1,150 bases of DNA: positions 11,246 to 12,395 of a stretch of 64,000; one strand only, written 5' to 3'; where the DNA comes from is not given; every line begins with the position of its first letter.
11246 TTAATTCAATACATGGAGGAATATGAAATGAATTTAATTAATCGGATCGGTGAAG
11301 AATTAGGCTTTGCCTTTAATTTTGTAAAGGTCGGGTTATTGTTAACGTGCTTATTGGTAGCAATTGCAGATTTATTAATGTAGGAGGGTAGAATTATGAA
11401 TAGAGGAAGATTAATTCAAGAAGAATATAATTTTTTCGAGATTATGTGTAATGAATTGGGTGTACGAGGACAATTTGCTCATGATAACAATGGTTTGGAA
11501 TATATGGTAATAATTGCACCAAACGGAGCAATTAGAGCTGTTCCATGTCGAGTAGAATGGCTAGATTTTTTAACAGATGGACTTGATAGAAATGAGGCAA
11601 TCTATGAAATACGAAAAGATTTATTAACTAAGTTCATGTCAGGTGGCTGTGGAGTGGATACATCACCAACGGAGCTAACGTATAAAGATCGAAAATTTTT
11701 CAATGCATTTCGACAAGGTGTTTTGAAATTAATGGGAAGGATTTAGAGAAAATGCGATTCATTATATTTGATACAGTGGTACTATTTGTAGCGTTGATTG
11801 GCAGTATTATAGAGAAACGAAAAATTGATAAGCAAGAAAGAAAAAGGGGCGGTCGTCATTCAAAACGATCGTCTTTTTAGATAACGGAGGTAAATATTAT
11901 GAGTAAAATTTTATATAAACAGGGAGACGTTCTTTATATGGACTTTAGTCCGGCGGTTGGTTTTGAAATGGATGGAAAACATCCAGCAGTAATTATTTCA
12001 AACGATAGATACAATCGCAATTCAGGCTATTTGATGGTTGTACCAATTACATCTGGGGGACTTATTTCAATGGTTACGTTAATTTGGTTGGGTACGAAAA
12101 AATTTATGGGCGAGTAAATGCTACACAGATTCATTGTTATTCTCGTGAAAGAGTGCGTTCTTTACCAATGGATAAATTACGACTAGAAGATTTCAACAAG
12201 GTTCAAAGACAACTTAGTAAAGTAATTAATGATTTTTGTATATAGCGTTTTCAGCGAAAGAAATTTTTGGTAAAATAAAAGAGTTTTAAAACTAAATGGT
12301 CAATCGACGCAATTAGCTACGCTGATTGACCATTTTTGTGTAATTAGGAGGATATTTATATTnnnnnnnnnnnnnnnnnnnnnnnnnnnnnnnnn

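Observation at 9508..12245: Three consecutive toxin-antitoxin-like modules in a phage early operon, one with a frameshifted MazF at a G5 tract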

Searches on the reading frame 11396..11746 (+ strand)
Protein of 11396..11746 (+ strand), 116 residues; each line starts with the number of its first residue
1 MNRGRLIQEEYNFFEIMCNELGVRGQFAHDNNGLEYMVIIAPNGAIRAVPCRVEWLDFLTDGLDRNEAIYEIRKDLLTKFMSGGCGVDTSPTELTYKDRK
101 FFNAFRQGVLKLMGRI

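Call 3: search_protein_families(library=pfam, max_evalue=1, proteins=[window:11396-11743:+])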
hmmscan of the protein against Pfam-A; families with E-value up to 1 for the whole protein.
window:11396-11743:+ (116 aa): 0 families

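Call 13: search_protein_families(library=ncbifam, max_evalue=1, proteins=[window:11396-11743:+])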
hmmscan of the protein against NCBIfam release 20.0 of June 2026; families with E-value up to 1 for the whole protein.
window:11396-11743:+ (116 aa): 0 families

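Call 21: search_solved_structures(query=window:11396-11743:+, max_evalue=10, show_alignments=1)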
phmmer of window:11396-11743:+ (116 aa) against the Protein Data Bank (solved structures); distinct sequences matched with E-value up to 10: 2.
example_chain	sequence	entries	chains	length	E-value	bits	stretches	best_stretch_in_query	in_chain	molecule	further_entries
1zel_A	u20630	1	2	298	0.13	15.3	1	38-89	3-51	hypothetical protein Rv2827c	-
8z17_A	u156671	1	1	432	0.51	13.5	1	29-78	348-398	Flavin-dependent monooxygenase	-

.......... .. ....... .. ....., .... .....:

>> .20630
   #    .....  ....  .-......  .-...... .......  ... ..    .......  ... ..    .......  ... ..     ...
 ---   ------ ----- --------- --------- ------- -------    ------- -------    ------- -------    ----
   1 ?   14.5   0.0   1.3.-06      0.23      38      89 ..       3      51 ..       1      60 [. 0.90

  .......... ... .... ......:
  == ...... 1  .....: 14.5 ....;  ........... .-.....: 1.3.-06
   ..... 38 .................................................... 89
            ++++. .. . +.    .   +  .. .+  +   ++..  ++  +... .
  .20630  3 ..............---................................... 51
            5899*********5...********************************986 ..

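Call 23: find_encoding_contigs(protein=window:11396-11746:+, flank=6000, max_places=10)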
Protein window:11396-11746:+ (116 aa): 22 contigs read that carry it; 10 places shown.
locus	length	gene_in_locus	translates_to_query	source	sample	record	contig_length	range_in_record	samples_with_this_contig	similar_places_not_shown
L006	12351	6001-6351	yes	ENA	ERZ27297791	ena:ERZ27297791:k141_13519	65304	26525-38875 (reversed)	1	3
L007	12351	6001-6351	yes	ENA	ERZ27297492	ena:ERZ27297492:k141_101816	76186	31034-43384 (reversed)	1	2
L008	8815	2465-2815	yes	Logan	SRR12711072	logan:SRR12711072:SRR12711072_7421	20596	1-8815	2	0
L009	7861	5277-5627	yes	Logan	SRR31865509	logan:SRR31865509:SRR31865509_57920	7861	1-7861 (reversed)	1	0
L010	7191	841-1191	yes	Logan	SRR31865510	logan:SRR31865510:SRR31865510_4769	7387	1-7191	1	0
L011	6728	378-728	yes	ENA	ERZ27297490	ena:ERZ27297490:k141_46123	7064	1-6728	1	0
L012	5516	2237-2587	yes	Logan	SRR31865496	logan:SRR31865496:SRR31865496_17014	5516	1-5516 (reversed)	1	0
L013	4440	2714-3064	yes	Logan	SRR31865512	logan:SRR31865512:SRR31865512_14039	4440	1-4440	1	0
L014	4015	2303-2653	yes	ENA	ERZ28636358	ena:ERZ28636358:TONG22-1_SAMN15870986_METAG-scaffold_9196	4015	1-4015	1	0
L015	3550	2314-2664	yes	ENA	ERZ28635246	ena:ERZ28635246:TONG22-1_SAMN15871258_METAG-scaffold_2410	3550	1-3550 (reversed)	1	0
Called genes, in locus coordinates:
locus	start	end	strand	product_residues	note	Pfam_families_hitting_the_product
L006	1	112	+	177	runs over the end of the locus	PF07275:ArdA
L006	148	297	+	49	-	-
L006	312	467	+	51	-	-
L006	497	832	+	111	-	-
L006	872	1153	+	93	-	-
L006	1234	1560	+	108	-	-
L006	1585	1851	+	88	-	-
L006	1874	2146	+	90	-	-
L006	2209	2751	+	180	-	-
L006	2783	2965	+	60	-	-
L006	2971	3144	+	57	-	-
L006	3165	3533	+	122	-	-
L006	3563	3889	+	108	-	-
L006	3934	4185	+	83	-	-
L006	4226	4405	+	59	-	-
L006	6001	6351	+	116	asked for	-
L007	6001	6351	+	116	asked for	-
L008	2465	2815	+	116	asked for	-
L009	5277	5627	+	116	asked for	-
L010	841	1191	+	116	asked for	-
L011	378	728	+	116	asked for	-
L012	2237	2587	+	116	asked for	-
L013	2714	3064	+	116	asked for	-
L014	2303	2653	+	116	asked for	-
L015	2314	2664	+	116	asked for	-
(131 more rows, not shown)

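Call 27: find_homologous_proteins(query=window:11396-11743:+, max_evalue=0.001)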
Query window:11396-11743:+ (116 aa): 2 proteins with E <= 0.001 among 2 candidates.
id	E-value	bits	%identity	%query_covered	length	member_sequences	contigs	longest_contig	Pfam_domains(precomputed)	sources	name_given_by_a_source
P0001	4.7e-69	247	93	100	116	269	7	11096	-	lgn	-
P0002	1.0e-34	137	93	59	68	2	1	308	-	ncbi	ncbi:hypothetical protein, partial [Limosilactobacillus reuteri]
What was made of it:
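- Tried and rejected: The word-indexed protein search for G found only two clusters (call 27).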

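Call 38: search_protein_representatives(protein=window:11396-11743:+)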
Query: 116 residues. Proteins with E-value up to 0.001 (for the whole library): 9; up to 1e-10: 3; up to 1e-30: 2. The best 9 are listed.
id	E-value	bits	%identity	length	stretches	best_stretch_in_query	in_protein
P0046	6.7e-38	145.3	59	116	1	1-116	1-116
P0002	3.2e-35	136.7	93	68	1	49-116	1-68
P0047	9.7e-16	73.9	38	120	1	4-114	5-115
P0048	1.5e-09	53.9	32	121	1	5-106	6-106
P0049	4.2e-09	52.5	31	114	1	9-112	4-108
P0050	1.4e-08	50.8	32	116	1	2-108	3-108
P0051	2.0e-08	50.3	32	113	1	6-106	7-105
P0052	3.8e-06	42.9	37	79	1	37-115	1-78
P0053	6.2e-05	39.0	31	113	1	3-80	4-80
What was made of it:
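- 11396..11746 (+): G: 116-aa acidic alpha/beta protein of an undescribed family. It is the conserved upstream partner of this MazF clade and the candidate non-canonical antitoxin. Nine representative clusters among 1.84 billion proteins (call 38).
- Tried and rejected: The exhaustive search was needed (call 38).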

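Call 42: find_encoding_contigs(protein=P0047, flank=3000, max_places=3)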
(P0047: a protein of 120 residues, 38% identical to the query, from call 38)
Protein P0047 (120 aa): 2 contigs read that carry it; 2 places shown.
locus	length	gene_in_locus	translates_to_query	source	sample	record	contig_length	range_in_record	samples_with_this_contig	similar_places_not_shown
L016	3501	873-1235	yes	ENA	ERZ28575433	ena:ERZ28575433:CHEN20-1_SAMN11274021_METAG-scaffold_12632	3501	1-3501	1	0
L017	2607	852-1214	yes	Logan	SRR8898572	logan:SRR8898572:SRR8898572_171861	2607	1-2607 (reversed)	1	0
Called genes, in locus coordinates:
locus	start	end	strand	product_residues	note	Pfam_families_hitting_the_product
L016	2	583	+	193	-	?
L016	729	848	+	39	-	-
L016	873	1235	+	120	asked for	-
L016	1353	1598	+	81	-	-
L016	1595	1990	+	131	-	PF02661:Fic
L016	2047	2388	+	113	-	PF02452:PemK_toxin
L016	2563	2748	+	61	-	-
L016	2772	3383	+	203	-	PF27000:PH_gly_zipper (weak)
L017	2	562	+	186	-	?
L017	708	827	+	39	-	-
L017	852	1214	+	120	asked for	-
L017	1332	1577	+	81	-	-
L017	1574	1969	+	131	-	PF02661:Fic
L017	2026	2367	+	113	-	PF02452:PemK_toxin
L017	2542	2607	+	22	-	?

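Call 43: find_encoding_contigs(protein=P0049, flank=3000, max_places=3)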
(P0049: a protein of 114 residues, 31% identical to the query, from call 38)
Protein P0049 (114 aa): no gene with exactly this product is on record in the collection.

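Call 44: find_encoding_contigs(protein=P0050, flank=3000, max_places=3)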
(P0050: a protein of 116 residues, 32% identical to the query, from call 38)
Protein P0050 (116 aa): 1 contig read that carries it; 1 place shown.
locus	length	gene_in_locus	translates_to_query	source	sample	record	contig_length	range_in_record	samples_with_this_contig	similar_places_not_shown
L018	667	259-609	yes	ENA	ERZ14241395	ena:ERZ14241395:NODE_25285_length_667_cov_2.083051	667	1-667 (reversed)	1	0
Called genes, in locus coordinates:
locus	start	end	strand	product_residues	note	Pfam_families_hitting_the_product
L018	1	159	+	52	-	?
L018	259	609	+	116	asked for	-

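Call 45: find_encoding_contigs(protein=P0051, flank=3000, max_places=3)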
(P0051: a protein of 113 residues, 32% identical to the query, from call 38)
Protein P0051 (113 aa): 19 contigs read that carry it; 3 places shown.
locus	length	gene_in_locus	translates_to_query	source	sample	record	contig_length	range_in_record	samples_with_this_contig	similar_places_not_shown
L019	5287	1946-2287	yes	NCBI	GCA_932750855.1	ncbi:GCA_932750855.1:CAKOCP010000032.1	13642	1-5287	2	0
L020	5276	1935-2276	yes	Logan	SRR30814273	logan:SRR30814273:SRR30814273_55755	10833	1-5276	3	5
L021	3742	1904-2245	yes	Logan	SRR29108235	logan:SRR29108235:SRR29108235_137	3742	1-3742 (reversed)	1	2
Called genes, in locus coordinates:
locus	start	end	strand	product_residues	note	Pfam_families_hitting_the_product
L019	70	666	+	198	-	-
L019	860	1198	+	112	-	-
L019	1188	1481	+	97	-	PF05016:ParE_toxin (weak), PF15781:ParE-like_toxin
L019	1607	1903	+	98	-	-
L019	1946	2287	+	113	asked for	-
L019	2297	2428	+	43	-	-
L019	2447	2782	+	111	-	PF02452:PemK_toxin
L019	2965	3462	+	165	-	-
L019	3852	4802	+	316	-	PF02899:Phage_int_SAM_1 (weak), PF00589:Phage_integrase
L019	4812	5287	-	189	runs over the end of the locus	PF10702:DUF2507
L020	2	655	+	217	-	?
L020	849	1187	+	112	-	-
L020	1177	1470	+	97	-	PF05016:ParE_toxin (weak), PF15781:ParE-like_toxin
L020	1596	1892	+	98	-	-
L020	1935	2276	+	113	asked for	-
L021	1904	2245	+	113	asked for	-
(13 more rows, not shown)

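Call 46: find_encoding_contigs(protein=P0053, flank=3000, max_places=3)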
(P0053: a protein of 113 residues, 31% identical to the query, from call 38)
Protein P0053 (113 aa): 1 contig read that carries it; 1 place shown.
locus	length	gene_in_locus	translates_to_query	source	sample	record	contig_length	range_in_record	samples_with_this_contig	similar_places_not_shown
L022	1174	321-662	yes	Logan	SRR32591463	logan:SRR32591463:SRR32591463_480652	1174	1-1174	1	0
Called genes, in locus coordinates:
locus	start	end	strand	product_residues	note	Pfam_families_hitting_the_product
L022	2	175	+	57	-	?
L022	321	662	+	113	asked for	-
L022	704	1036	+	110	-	PF02452:PemK_toxin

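Call 48: predict_structure(alignment_id=A5)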
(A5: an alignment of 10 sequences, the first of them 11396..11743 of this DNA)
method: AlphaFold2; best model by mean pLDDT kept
length: 116 residues; sequences in the alignment: 10
mean_pLDDT: 93.5   pTM: 0.86
mean pLDDT of the five models: 93.5, 92.9, 92.8, 92.8, 91.1
residues with pLDDT >= 90: 100; 70-90: 14; 50-70: 2; < 50: 0
segments of 3 or more residues with pLDDT < 50: none
pLDDT, mean of each block of 10 residues (from residue 1): 92 97 95 93 95 95 96 95 82 95 96 91
secondary structure, 60 per line:
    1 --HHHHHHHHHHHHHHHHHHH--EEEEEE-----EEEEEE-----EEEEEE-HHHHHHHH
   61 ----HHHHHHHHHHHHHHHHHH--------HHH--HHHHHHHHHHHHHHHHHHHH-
elements in order: H3-21 E24-29 E35-40 E46-51 H53-60 H65-82 H96-115
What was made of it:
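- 11396..11746 (+): AlphaFold pLDDT 93.5 (call 48).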

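Call 60: fold_search(model_id=the predicted structure, library=viral)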
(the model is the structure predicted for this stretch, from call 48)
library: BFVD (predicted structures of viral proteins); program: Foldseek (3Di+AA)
matches with E <= 10: 1265; with E <= 0.001: 0
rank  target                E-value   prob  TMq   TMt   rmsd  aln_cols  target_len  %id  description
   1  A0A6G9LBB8            1.9e-02  0.99  0.42  0.54   3.9        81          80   12  (no name in the UniProt tables at hand)
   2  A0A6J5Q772            3.7e-02  0.93  0.32  0.41   5.1        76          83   14  Uncharacterized protein [uncultured Caudovirales phage]
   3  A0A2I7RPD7            5.6e-02  0.98  0.43  0.57   5.9        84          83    8  (no name in the UniProt tables at hand)
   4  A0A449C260            5.9e-02  0.95  0.44  0.51   6.7       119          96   11  (no name in the UniProt tables at hand)
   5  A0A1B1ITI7            7.5e-02  0.63  0.35  0.26  15.0       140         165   11  (no name in the UniProt tables at hand)
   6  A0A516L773            7.9e-02  0.84  0.37  0.47   5.9       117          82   15  (no name in the UniProt tables at hand)
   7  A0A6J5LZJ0            8.4e-02  0.91  0.42  0.53   5.0        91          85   14  Uncharacterized protein [uncultured Caudovirales phage]
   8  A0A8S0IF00            8.9e-02  0.23  0.24  0.20  17.5       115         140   11  (no name in the UniProt tables at hand)
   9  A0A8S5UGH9            9.4e-02  0.82  0.36  0.19   7.8        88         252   16  Uncharacterized protein [Myoviridae sp. ctshb19]
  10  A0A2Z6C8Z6            1.1e-01  0.41  0.26  0.32   8.2        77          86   14  Hypothetical phage protein [Enterobacter phage EspM4VN]
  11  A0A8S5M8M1            1.2e-01  0.91  0.37  0.52   4.8        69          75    9  Uncharacterized protein [Caudovirales sp. ctCiv1]
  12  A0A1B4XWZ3            1.2e-01  0.25  0.23  0.26  12.1       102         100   17  Uncharacterized protein [Tenacibaculum phage pT24]
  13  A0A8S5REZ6            1.2e-01  0.15  0.19  0.22  15.2        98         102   13  Uncharacterized protein [virus sp. ctE0n6]
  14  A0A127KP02            1.3e-01  0.69  0.34  0.40   9.9       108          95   14  Uncharacterized protein [Pseudomonas phage YMC11/06/C171_PPU_BP]
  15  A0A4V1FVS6            1.3e-01  0.15  0.23  0.10  17.5       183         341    6  (no name in the UniProt tables at hand)
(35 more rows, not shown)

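Call 61: search_protein_families(library=phrogs, max_evalue=0.01, proteins=[window:11396-11743:+])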
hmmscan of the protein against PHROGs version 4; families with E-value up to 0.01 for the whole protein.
window:11396-11743:+ (116 aa): 0 families

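Call 62: search_protein_families(library=padloc, max_evalue=0.01, proteins=[window:11396-11743:+])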
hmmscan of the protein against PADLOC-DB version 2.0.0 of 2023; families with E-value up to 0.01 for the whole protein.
window:11396-11743:+ (116 aa): 0 families

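Call 78: search_protein_families(library=pfam, max_evalue=0.1, proteins=[L016:1353-1595:+])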
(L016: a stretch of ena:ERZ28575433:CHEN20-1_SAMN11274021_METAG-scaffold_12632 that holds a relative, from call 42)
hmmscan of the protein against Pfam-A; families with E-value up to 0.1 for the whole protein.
L016:1353-1595:+ (81 aa): 3 families
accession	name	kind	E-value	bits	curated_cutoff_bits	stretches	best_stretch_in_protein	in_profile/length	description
PF05847.17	Baculo_LEF-3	-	0.013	15.3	27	1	2-62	184-243/337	Nucleopolyhedrovirus late expression factor 3 (LEF-3)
PF02671.26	PAH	-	0.02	15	21.3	1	49-79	12-42/45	Paired amphipathic helix repeat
PF07676.18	PD40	-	0.075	13.5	20.9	0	28-50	3-25/38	WD40-like Beta Propeller Repeat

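Call 86: find_related_loci(query=A5, collection=viral_contigs, flank=5000)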
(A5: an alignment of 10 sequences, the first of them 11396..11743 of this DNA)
Query A5 (116 aa) in viral_contigs; peptide patterns used: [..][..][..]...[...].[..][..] (x = any residue, [..] = any of these).
63 stretches matched a pattern; 1 encode a relative of the query (tblastn E <= 1e-3); 1 distinct loci.
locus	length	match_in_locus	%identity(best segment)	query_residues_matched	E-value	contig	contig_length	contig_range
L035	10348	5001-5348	95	1-116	1e-75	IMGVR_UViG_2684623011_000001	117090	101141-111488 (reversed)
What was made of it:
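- On Phage-plasmid (context): A 117-kb IMG/VR contig shares the locus (call 86).
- IMG/VR holds a 117-kb relative (call 86).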

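Call 97: search_dna_similar(query=window:11396-11743:+, collection=plasmids, mode=protein, max_rows=40, max_evalue=0.001)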
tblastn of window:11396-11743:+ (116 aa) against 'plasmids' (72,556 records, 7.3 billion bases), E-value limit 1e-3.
Records with a match: 7; places in all: 7; records where one place covers at least 80% of the query: 7.
Best place of each record, by identity: 95-99% 1; 90-95% 3; <60% 3.
By first word of the organism name: Limosilactobacillus 7.
By predicted mobility (MOB-suite, as given by PLSDB): non-mobilizable 7.
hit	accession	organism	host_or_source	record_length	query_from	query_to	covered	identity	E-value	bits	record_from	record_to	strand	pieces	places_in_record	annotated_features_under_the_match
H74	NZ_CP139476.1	Limosilactobacillus reuteri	mixed culture,traditional air-dried ...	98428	1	116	100%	95.7%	7e-70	233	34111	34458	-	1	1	hypothetical protein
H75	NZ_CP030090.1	Limosilactobacillus reuteri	pig,cell culture,fresh intestinal feces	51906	1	116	100%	94.0%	2e-69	231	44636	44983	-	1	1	hypothetical protein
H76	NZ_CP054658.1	Limosilactobacillus reuteri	Sus scrofa domesticus,single organism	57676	1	116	100%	94.0%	2e-69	231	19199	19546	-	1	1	hypothetical protein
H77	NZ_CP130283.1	Limosilactobacillus reuteri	Homo sapiens,feces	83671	1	116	100%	94.0%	2e-69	231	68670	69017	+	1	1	hypothetical protein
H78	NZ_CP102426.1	Limosilactobacillus reuteri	Homo sapiens,tissue samle,Breast milk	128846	6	105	86%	33.7%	7e-11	64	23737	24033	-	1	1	hypothetical protein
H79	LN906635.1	Limosilactobacillus reuteri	-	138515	6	105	86%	32.7%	3e-11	66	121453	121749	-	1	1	hypothetical protein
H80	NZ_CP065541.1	Limosilactobacillus reuteri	Yak,cell culture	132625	6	105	86%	31.7%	2e-10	63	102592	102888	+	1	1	hypothetical protein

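Call 101: find_encoding_contigs(protein=P0046, flank=2500, max_places=3)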
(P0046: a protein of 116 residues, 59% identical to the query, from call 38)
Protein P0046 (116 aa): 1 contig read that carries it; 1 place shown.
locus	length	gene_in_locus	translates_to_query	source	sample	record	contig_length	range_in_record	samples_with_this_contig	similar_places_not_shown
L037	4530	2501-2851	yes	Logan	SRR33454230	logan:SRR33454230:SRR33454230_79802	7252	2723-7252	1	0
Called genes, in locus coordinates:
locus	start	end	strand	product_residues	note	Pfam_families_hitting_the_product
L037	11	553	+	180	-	-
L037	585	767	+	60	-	-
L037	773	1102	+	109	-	-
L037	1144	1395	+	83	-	-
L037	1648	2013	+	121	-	PF05973:Gp49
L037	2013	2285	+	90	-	PF12844:HTH_19 (faint), PF13560:HTH_31 (weak), PF01381:HTH_3, PF13413:HTH_25 (faint), PF13443:HTH_26 (weak)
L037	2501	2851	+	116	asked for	-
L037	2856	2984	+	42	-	-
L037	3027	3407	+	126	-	PF02452:PemK_toxin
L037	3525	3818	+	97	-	-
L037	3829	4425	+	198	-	-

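Call 102: find_encoding_contigs(protein=P0052, flank=2500, max_places=3)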
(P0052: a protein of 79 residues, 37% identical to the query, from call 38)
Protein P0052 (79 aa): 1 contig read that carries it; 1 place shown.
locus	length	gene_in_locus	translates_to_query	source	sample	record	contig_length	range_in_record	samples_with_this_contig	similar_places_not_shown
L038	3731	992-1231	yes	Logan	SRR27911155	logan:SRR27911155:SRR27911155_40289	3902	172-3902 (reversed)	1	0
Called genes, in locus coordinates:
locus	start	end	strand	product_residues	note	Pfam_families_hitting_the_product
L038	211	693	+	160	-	-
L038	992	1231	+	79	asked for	-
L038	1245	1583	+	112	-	PF02452:PemK_toxin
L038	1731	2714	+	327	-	-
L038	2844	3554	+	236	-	-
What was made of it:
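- Calls 23, 38, 42, 45, 46, 97, 101, 102.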

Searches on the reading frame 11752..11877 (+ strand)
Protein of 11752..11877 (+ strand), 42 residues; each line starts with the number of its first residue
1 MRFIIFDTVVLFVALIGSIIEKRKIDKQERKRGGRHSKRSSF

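Call 3: search_protein_families(library=pfam, max_evalue=1, proteins=[window:11752-11877:+])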
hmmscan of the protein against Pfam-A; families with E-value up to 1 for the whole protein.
window:11752-11877:+ (42 aa): 1 family
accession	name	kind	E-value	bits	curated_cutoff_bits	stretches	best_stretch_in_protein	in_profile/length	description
PF06143.16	Baculo_11_kDa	-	0.028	14.5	28.4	1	3-31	43-71/84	Baculovirus 11 kDa family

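Call 13: search_protein_families(library=ncbifam, max_evalue=1, proteins=[window:11752-11877:+])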
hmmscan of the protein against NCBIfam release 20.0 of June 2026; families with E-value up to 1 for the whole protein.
window:11752-11877:+ (42 aa): 0 families

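Call 61: search_protein_families(library=phrogs, max_evalue=0.01, proteins=[window:11752-11877:+])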
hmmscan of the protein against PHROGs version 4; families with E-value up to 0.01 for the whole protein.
window:11752-11877:+ (42 aa): 0 families

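Call 62: search_protein_families(library=padloc, max_evalue=0.01, proteins=[window:11752-11877:+])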
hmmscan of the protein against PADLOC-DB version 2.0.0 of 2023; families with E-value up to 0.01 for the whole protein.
window:11752-11877:+ (42 aa): 0 families

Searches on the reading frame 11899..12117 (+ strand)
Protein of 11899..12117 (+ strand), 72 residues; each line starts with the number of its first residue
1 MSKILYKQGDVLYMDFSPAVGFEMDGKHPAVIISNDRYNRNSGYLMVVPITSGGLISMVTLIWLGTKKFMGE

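Call 22: find_encoding_contigs(protein=window:11899-12117:+, flank=10000, max_places=10)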
Protein window:11899-12117:+ (72 aa): no gene with exactly this product is on record in the collection.

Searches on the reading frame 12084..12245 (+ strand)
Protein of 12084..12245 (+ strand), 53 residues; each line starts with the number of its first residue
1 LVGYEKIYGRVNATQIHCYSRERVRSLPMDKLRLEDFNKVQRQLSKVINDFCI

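Call 80: find_encoding_contigs(protein=window:12084-12245:+, flank=3000, max_places=5)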
Protein window:12084-12245:+ (53 aa): no gene with exactly this product is on record in the collection.
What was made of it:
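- A sequencing error cannot be excluded for a single-base deletion that no other assembly shows (calls 22, 80). Neither fragment of the split gene is on record in the protein collection (calls 22, 80).
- Tried and rejected: Look-ups of both MazF fragments as exact proteins were negative (calls 22, 80).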
